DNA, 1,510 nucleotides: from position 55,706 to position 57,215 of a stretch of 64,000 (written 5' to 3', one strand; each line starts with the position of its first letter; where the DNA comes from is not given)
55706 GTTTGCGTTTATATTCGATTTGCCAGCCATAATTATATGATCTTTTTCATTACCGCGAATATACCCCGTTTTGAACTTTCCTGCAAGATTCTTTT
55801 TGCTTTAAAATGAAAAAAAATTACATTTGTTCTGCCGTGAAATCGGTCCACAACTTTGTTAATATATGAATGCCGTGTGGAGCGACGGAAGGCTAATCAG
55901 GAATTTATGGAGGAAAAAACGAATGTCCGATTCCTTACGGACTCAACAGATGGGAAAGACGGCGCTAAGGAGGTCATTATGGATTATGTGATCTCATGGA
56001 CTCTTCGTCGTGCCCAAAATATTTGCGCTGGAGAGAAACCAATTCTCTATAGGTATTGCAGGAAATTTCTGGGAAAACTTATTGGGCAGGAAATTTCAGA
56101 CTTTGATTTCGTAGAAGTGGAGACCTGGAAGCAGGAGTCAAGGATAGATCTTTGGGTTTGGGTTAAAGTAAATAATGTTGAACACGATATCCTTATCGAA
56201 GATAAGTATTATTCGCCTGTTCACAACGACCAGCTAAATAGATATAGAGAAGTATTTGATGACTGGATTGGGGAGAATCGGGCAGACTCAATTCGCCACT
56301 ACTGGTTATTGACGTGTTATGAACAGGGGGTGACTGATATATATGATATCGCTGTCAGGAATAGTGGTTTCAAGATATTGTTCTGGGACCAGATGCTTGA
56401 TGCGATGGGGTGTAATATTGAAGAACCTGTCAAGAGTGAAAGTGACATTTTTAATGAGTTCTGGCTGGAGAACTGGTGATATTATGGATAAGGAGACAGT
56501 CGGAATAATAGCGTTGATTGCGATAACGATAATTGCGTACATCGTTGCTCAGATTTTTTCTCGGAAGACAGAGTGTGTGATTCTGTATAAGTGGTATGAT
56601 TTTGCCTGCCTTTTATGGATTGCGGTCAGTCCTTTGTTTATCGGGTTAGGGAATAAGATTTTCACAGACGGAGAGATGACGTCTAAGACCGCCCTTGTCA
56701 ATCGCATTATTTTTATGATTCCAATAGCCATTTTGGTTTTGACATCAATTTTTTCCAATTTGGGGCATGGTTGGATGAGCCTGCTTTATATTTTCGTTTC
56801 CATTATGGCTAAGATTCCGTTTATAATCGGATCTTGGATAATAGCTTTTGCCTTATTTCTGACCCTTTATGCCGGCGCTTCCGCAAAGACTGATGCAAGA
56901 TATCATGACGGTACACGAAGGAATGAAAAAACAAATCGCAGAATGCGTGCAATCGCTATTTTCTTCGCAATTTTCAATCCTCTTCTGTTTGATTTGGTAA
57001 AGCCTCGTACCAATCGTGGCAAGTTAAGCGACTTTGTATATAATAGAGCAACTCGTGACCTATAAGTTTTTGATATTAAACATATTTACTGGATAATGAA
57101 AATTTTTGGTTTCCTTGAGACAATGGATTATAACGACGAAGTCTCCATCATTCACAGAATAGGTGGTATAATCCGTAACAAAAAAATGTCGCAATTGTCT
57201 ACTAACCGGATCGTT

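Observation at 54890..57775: Low-GC ~2.9 kb island between a WYL regulator gene and recG encodes a KilA-N protein, a PD-(D/E)xK-motif nuclease, a 4-5-TM protein and an unknown protein: candidate undescribed defence or abortive-infection-like module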

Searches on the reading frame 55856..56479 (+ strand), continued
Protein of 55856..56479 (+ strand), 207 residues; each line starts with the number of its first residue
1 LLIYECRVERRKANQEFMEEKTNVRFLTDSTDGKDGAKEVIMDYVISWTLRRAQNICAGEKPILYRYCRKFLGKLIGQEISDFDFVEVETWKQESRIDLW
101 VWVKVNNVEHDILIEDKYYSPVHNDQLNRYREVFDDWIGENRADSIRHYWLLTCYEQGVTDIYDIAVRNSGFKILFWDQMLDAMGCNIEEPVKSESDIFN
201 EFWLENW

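Call 80: search_protein_families(library=padloc, proteins=[L086:8127-8948:+, L086:7534-8124:+, L185:4743-4997:+, L185:5001-5594:+, L185:7560-9149:+, L185:9152-9853:+], max_evalue=0.01)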
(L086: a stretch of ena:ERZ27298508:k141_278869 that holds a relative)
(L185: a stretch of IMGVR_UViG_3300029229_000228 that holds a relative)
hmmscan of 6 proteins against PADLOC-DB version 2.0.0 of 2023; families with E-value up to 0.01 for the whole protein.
L086:8127-8948:+ (273 aa): 0 families

L086:7534-8124:+ (196 aa): 0 families

L185:4743-4997:+ (84 aa): 22 families
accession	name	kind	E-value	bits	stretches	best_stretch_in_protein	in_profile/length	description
PDLC04775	PDC-M69A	-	1.6e-12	45.9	1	4-66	11-73/113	-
PDLC04142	capH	-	5.2e-09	35.1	1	4-66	10-72/103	capH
PDLC02926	HTH_VI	-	2.2e-08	32.2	1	5-60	6-61/92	-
PDLC03954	RmrA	-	4.4e-08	30.5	1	4-67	14-77/380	-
PDLC03947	RmrA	-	8.5e-07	26.1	1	4-57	15-68/383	-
PDLC03665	Control_protein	-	1.6e-06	26.2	1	12-61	21-70/77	control protein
PDLC03944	RmrA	-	5.7e-06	23.6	1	5-64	11-70/384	-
PDLC03948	RmrA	-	8.3e-06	22.9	1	4-55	12-63/397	-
PDLC03330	MTase_II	-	1.1e-05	22.5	1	7-70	10-74/430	Type II methyltransferase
PDLC03952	RmrA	-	1.7e-05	21.9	1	4-64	26-86/395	-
PDLC03949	RmrA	-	3.1e-05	21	1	10-60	12-62/363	-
PDLC03946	RmrA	-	4.2e-05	20.5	1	9-62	11-64/357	-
PDLC03951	RmrA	-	0.0001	19.5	1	5-60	13-68/400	-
PDLC04757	PDC-M64B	-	0.00037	18.5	1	4-57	33-86/128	-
PDLC03955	RmrA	-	0.00055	17.3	1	12-57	32-77/371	-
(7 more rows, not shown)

L185:5001-5594:+ (197 aa): 0 families

L185:7560-9149:+ (529 aa): 16 families
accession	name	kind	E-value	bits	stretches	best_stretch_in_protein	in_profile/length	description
PDLC00635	ZorA2|ZorA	-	2.4e-227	753.9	1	3-529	4-505/505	MotA/ExbB/TolQ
PDLC00640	ZorA2|ZorA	-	6.4e-42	142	1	35-523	37-432/590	MotA/ExbB/TolQ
PDLC00637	ZorA2|ZorA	-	1.5e-37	127.4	2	38-137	36-136/420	MotA/ExbB/TolQ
PDLC00638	ZorA2|ZorA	-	1.1e-32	111.6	2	38-112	41-115/545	MotA/ExbB/TolQ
PDLC00639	ZorA2|ZorA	-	2.3e-26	90.7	2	43-106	58-121/494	MotA/ExbB/TolQ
PDLC00636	ZorA2|ZorA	-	1.2e-22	78.5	1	15-510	16-376/461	MotA/ExbB/TolQ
PDLC00597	ZorA1|ZorA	-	1e-13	48.9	1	40-274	105-303/683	MotA/ExbB/TolQ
PDLC00601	ZorA1|ZorA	-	1e-10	39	1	38-103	130-201/699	MotA/ExbB/TolQ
PDLC00602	ZorA1|ZorA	-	3.3e-08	30.8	1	42-101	127-189/648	MotA/ExbB/TolQ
PDLC00598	ZorA1|ZorA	-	1.5e-07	28.3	1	46-94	131-183/663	MotA/ExbB/TolQ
PDLC02730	PbeC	-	0.00081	16.2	1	329-481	375-524/651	PbeC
PDLC00553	JetC2|JetC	-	0.0011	14.9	1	124-372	361-597/1361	DUF3584 domain; MukB-like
PDLC00006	DruC1|DruC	-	0.0012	15.5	0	328-486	173-324/626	Unknown function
PDLC00599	ZorA1|ZorA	-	0.0037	14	1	45-93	128-181/631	MotA/ExbB/TolQ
PDLC00550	JetC2|JetC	-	0.0045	12.7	0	140-303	334-496/1355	DUF3584 domain; MukB-like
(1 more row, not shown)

L185:9152-9853:+ (233 aa): 7 families
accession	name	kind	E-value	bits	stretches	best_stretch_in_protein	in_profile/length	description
PDLC00641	ZorB2|ZorB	-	4e-82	273.5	1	3-231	13-237/238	MotB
PDLC00609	ZorB1|ZorB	-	2.9e-50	168.9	1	3-232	15-230/232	MotB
PDLC00611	ZorB1|ZorB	-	2.3e-19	68.1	1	5-216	19-213/240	MotB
PDLC00608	ZorB1|ZorB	-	4e-19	66.9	1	6-217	17-226/243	MotB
PDLC00610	ZorB1|ZorB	-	1.7e-14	52.1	1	4-218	14-236/254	MotB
PDLC00651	ZorB3|ZorB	-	5.8e-07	27.2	1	3-156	12-160/215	MotB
PDLC00612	ZorB1|ZorB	-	6.4e-07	27.2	1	48-159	105-218/293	MotB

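Call 83: search_protein_families(library=padloc, alignment_id=A4, max_evalue=0.000001)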
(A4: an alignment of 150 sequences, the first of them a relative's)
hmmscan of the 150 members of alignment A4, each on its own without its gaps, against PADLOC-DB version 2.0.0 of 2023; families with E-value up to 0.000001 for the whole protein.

A. member 1, L147:2242-2949:- (235 aa): 0 families

B. families by the number of members that match (of 150 scanned): 172 families (the first 25 are shown)
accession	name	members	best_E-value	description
PDLC01652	WYL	6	8.6e-30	"CAS-I,CAS-II,CAS-III,CAS-IV,CAS-V,CAS-VI; associated_signaling"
PDLC01766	Cas3c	5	3.1e-18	-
PDLC01457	WYL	5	9.4e-16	"CAS-I,CAS-II,CAS-III,CAS-IV,CAS-V,CAS-VI; associated_signaling"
PDLC05027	PDC-S48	2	4.2e-28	-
PDLC01247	DEDDh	2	5.9e-25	"CAS-I,CAS-II,CAS-III,CAS-IV,CAS-V,CAS-VI; associated"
PDLC04140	mad8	2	4.6e-07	mads_8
PDLC00635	ZorA2|ZorA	1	3.5e-227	MotA/ExbB/TolQ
PDLC04965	PDC-S23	1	6.9e-135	-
PDLC04963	PDC-S23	1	1.7e-121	-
PDLC04964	PDC-S23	1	2.6e-116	-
PDLC02288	AbiEii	1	1e-93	AbiEii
PDLC02312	AbiEii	1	8.9e-77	AbiEii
PDLC04854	PDC-S05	1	1.4e-61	-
PDLC02225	AbiEi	1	8e-55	AbiEi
PDLC04848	PDC-S05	1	8.4e-55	-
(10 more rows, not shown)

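Call 84: search_protein_families(library=pfam, alignment_id=A4, max_evalue=0.00001)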
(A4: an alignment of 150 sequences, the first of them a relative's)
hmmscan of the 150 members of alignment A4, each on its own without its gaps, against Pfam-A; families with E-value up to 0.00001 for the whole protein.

A. member 1, L147:2242-2949:- (235 aa): 1 family
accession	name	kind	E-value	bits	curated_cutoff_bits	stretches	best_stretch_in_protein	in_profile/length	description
PF01507.26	PAPS_reduct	-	6.6e-07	30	22.5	1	23-171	4-155/175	Phosphoadenosine phosphosulfate reductase domain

B. families by the number of members that match (of 150 scanned): 146 families (the first 25 are shown)
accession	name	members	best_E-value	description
PF13280.12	WYL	6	4.1e-16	WYL domain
PF25583.1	WCX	4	5e-11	WCX domain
PF13306.12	LRR_5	3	8.5e-246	BspA type Leucine rich repeat region (6 copies)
PF13855.12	LRR_8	3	1.4e-57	Leucine rich repeat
PF02368.24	Big_2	3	1.1e-26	Bacterial Ig-like domain (group 2)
PF01078.27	Mg_chelatase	2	4.5e-97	Magnesium chelatase, subunit ChlI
PF08282.18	Hydrolase_3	2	1e-69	haloacid dehalogenase-like hydrolase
PF01177.27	Asp_Glu_race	2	1.8e-38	Asp/Glu/Hydantoin racemase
PF05656.20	DUF805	2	5.7e-27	Protein of unknown function (DUF805)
PF00004.35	AAA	2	1.7e-24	ATPase family associated with various cellular activities (AAA)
PF12799.13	LRR_4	2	8.4e-24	Leucine Rich repeats (2 copies)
PF20326.3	DUF6621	2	3.1e-23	Family of unknown function (DUF6621)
PF07728.20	AAA_5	2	7.5e-19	AAA domain (dynein-related subfamily)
PF00528.27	BPD_transp_1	2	1.4e-17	Binding-protein-dependent transport system inner membrane component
PF05116.19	S6PP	2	4.5e-14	Sucrose-6F-phosphate phosphohydrolase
PF14281.12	PDDEXK_4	2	1.7e-11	PD-(D/E)XK nuclease superfamily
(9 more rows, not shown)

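Call 90: search_solved_structures(query=A1, max_evalue=1)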
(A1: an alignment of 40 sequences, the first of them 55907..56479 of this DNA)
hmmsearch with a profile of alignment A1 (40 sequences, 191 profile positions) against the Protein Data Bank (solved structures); distinct sequences matched with E-value up to 1: 1.
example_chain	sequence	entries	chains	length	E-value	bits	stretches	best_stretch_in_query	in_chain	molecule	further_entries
6wi5_A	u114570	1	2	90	0.81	12.7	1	49-96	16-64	De novo designed protein Foldit4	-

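Call 97: search_dna_similar(query=window:55907-56479:+, collection=plasmids, mode=protein, max_evalue=0.001, max_rows=15)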
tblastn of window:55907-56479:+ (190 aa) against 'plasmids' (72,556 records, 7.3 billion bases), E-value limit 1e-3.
No match.

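Call 105: fold_search(model_id=the predicted structure, library=viral)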
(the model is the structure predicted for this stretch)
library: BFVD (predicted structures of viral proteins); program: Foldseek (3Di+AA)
matches with E <= 10: 1053; with E <= 0.001: 3
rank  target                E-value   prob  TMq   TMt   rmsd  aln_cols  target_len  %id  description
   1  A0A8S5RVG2            5.1e-06  1.00  0.49  0.47   6.2       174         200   15  PD-(D/E)XK nuclease superfamily protein [Siphoviridae sp. ctHip2]
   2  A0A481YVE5            2.4e-04  1.00  0.36  0.36  14.1       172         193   13  Uncharacterized protein [Marseillevirus LCMAC102]
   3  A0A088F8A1            9.1e-04  0.99  0.30  0.36   7.6       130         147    9  (no name in the UniProt tables at hand)
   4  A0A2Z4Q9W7            2.0e-03  0.98  0.36  0.31  13.8       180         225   14  (no name in the UniProt tables at hand)
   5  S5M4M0                2.1e-03  1.00  0.38  0.28   5.8       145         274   13  Uncharacterized protein [Bacillus phage JL]
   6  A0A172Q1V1            2.3e-03  0.91  0.31  0.31  11.3       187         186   13  Uncharacterized protein [Escherichia phage MX01]
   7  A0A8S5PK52            2.7e-03  0.99  0.37  0.31   9.1       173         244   12  Restriction endonuclease [Siphoviridae sp. ctXBp18]
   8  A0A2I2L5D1            3.7e-03  0.97  0.39  0.27   7.8       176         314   12  RNA polymerase subunit 5 RPB5 [Orpheovirus IHUMI-LCC2]
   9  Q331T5                3.7e-03  0.87  0.30  0.28  10.5       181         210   14  (no name in the UniProt tables at hand)
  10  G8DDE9                3.9e-03  0.97  0.41  0.43  10.5       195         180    8  (no name in the UniProt tables at hand)
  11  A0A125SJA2            3.9e-03  0.80  0.29  0.21  13.9       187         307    6  (no name in the UniProt tables at hand)
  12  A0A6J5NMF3            5.0e-03  0.99  0.33  0.33   6.6       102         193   10  Uncharacterized protein [uncultured Caudovirales phage]
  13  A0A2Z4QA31            5.0e-03  0.97  0.36  0.31  12.9       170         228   14  (no name in the UniProt tables at hand)
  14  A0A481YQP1            6.4e-03  0.99  0.42  0.34   8.7       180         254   17  Uncharacterized protein [Marseillevirus LCMAC101]
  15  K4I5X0                7.3e-03  0.89  0.35  0.33  11.9       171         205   10  Uncharacterized protein [Salmonella phage STML-198]
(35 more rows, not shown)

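Call 112: search_protein_families(library=pfam, proteins=[L086:8127-8948:+, L097:7294-8595:+, L086:9079-9579:-], max_evalue=0.01)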
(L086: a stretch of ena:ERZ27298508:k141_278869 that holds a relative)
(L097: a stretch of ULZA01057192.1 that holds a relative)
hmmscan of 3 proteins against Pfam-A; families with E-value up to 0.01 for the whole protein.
L086:8127-8948:+ (273 aa): 0 families

L097:7294-8595:+ (433 aa): 1 family
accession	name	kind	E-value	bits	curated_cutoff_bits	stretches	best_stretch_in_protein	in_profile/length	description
PF00860.26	Xan_ur_permease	-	3.3e-83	280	27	1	19-395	2-387/389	Permease family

L086:9079-9579:- (166 aa): 1 family
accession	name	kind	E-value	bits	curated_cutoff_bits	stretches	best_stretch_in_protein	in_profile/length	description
PF19666.4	DUF6169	-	9e-24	83.9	27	1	67-154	2-90/92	Family of unknown function (DUF6169)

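Call 114: search_protein_families(library=pfam, proteins=[L097:3296-4846:+, L097:4915-5907:+, L097:2097-3131:-, L097:8889-9407:-], max_evalue=0.001)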
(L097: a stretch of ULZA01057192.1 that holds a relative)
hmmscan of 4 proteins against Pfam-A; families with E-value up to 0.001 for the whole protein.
L097:3296-4846:+ (516 aa): 7 families
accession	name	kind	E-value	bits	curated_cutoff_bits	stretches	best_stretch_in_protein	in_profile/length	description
PF01078.27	Mg_chelatase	-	4.5e-97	323.9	20.3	1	193-397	1-204/207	Magnesium chelatase, subunit ChlI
PF13541.12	ChlI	-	3.3e-41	140.4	27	1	20-141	1-121/121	Subunit ChlI of Mg-chelatase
PF13335.12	Mg_chelatase_C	-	4.1e-34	117.5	26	1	406-503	1-94/94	Magnesium chelatase, subunit ChlI C-terminal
PF07728.20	AAA_5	-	4.8e-10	40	22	1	216-353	1-125/139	AAA domain (dynein-related subfamily)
PF00493.29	MCM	-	1.6e-07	31.1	23.3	1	291-361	113-182/224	MCM P-loop domain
PF05362.19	Lon_C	-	1.3e-06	28.6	21.1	1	50-165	83-201/205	Lon protease (S16) C-terminal proteolytic domain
PF05496.18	RuvB_N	-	0.00071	19.8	27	0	296-330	81-115/159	Holliday junction DNA helicase RuvB P-loop domain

L097:4915-5907:+ (330 aa): 2 families
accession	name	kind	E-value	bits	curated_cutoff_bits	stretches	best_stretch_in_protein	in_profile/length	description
PF13310.11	Virulence_RhuM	-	2.3e-18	66.9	33.7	1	74-127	11-65/252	Virulence protein RhuM family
PF02661.23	Fic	-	2.7e-12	47.8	24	1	222-279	29-93/93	Fic/DOC family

L097:2097-3131:- (344 aa): 8 families
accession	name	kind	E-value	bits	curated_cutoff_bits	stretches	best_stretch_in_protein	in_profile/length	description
PF05496.18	RuvB_N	-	3.9e-77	257.9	27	1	23-181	1-159/159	Holliday junction DNA helicase RuvB P-loop domain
PF17864.7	AAA_lid_4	-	3.9e-31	107.1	27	1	184-257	1-74/74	RuvB AAA lid domain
PF05491.19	RuvB_C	-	3e-26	91.6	24.7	1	258-328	1-71/72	RuvB C-terminal winged helix domain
PF00004.35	AAA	-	6.8e-19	69.1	21.2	1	59-182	2-130/131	ATPase family associated with various cellular activities (AAA)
PF07728.20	AAA_5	-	1e-05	26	22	0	103-175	63-139/139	AAA domain (dynein-related subfamily)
PF13401.12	AAA_22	-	2.9e-05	24.8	27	0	58-80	8-33/130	AAA domain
PF07726.17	AAA_3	-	9.8e-05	22.7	27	0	57-137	1-93/131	ATPase family associated with various cellular activities (AAA)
PF01078.27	Mg_chelatase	-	0.00081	19.3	20.3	0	56-75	23-42/207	Magnesium chelatase, subunit ChlI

L097:8889-9407:- (172 aa): 0 families

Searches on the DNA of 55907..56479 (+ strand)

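Call 92: search_rna_families(source=L104, start=2850, end=3450, threshold=evalue, max_evalue=1)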
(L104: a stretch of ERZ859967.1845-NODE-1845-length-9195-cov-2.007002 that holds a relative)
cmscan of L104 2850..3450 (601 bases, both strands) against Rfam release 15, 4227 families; matches with E-value up to 1: 1.
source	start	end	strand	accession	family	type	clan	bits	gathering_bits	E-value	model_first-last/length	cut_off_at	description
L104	2876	2946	-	RF01159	snoU18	Gene; snRNA; snoRNA; CD-box;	CL00047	21.6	47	0.66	1-71/71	no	Small nucleolar RNA U18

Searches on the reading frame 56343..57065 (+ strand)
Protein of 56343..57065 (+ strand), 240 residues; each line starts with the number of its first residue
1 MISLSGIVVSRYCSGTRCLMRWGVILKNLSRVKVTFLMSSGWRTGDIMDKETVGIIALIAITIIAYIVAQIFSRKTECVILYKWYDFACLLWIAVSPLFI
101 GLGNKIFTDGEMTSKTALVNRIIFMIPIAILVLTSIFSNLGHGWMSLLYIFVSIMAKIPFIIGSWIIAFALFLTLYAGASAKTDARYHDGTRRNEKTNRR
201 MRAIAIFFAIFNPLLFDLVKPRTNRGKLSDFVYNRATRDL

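Call 3: search_protein_families(library=pfam, proteins=[window:56343-57065:+], max_evalue=1)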
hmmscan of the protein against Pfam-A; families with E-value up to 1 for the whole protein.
window:56343-57065:+ (240 aa): 1 family
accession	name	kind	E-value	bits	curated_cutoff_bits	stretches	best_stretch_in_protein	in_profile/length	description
PF14163.11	SieB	-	0.12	12.4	26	0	129-196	3-69/147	Super-infection exclusion protein B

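Call 4: search_protein_families(library=padloc, proteins=[window:56343-57065:+], max_evalue=1)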
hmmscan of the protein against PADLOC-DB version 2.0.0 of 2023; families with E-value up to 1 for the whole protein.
window:56343-57065:+ (240 aa): 1 family
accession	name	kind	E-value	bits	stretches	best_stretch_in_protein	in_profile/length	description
PDLC03488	REase_II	-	0.013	12.4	1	185-232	171-218/430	Type II restriction enzyme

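Call 5: search_protein_families(library=ncbifam, proteins=[window:56343-57065:+], max_evalue=1)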
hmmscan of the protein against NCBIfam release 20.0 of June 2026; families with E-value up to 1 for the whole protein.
window:56343-57065:+ (240 aa): 0 families

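Call 6: search_protein_families(library=phrogs, proteins=[window:56343-57065:+], max_evalue=1)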
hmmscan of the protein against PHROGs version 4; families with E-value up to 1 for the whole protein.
window:56343-57065:+ (240 aa): 2 families
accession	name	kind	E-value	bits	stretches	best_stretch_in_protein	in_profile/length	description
phrog_33074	-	unknown function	0.055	14.8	1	134-190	11-67/84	-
phrog_35614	-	unknown function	0.61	11.2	1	90-103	17-30/50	-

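Call 24: find_homologous_proteins(query=window:56484-57065:+)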
Query window:56484-57065:+ (193 aa): 1 proteins with E <= 0.001 among 530 candidates.
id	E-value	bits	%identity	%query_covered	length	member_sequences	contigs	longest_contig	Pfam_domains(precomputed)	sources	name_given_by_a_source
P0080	1.0e-120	418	100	100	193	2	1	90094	-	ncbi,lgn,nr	ncbi:MAG: hypothetical protein IKP46_07760 [Bacteroidales bacterium]|nr:hypothetical protein [Bacter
